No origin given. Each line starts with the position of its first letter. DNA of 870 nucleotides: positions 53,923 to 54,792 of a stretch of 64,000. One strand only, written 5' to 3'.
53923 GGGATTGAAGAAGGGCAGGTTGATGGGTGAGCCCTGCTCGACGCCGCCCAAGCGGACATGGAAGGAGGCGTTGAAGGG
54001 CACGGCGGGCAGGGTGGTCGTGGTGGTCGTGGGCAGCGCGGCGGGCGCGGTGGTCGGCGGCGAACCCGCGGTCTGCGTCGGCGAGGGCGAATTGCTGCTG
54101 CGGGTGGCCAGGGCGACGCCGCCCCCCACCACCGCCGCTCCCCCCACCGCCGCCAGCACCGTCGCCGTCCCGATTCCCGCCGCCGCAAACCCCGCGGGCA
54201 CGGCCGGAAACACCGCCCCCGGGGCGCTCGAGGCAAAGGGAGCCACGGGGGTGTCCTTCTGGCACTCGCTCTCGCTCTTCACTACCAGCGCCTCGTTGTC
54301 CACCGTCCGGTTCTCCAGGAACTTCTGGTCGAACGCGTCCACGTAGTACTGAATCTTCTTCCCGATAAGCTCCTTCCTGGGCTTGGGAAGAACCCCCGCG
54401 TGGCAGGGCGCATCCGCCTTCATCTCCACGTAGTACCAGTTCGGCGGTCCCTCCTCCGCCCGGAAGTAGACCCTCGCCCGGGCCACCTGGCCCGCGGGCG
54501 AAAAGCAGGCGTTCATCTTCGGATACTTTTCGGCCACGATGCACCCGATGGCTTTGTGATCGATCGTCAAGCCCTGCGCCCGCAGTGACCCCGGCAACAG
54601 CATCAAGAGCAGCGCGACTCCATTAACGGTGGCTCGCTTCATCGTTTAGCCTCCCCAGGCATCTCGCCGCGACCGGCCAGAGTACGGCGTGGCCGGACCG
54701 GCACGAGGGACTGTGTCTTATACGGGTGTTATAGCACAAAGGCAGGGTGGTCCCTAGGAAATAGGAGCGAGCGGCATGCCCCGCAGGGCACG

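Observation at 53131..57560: Tandem array of three paralogous secreted proteins of an unrecognised family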

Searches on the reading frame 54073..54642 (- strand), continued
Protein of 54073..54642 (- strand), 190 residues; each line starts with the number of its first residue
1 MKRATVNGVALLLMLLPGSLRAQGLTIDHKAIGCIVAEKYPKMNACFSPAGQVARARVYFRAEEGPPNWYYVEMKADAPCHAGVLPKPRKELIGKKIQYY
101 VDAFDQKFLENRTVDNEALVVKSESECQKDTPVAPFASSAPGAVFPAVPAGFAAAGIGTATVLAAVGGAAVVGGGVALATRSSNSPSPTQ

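Call 76: search_solved_structures(query=L017:1957-4101:-, max_evalue=1)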
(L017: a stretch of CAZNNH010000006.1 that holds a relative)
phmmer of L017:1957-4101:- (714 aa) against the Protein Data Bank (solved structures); distinct sequences matched with E-value up to 1: 6.
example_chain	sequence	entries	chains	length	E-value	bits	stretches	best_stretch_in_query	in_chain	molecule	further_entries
5hrz_A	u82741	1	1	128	0.13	13.5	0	650-689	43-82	TPR domain protein 1na0C3_3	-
6vfj_B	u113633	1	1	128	0.19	12.9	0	651-686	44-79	I53_dn5B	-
9gzg_A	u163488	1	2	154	0.31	12.2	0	649-689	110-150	Engineered CTPR protein with glutamic acids for conductivity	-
8bu0_A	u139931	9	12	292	0.33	12.1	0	651-689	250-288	Consensus tetratricopeptide repeat protein | Crystal structure of an 8-repeat consensus TPR superhelix with Zinc. | Monomer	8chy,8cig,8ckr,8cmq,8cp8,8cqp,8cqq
6vl6_A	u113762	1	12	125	0.7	11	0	651-691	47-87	T33_dn2A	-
1na0_A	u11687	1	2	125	0.86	10.7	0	651-689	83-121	designed protein CTPR3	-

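Call 77: search_solved_structures(query=L007:613-2151:-, max_evalue=1)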
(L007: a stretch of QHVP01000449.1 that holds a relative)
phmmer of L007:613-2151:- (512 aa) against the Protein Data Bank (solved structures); distinct sequences matched with E-value up to 1: 6.
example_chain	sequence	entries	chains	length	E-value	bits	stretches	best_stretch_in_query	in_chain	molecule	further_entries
8sa7_A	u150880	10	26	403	0.12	14.1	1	388-430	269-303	Cystathionine beta-lyase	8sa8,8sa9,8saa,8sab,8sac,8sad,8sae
21kb_A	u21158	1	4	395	0.15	13.7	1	387-429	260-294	cysteine-S-conjugate beta-lyase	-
8duy_A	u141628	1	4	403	0.16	13.7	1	387-429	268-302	Cystathionine beta-lyase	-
1cl1_A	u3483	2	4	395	0.39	12.4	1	387-429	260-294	CYSTATHIONINE BETA-LYASE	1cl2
4itg_A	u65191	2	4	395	0.39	12.4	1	387-429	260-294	Cystathionine beta-lyase MetC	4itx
2fq6_A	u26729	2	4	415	0.42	12.3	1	387-429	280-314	Cystathionine beta-lyase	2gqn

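Call 78: search_solved_structures(query=L020:6393-7895:-, max_evalue=1)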
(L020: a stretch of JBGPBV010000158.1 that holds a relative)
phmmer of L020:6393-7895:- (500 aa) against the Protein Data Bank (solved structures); distinct sequences matched with E-value up to 1: 0.

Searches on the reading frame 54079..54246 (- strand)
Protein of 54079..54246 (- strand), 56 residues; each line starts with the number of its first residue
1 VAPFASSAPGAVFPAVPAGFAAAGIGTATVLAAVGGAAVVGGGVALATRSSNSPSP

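Call 66: search_protein_families(library=pfam, proteins=[window:54079-54246:-], max_evalue=10)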
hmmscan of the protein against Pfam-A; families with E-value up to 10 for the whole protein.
seq(56 aa): 0 families
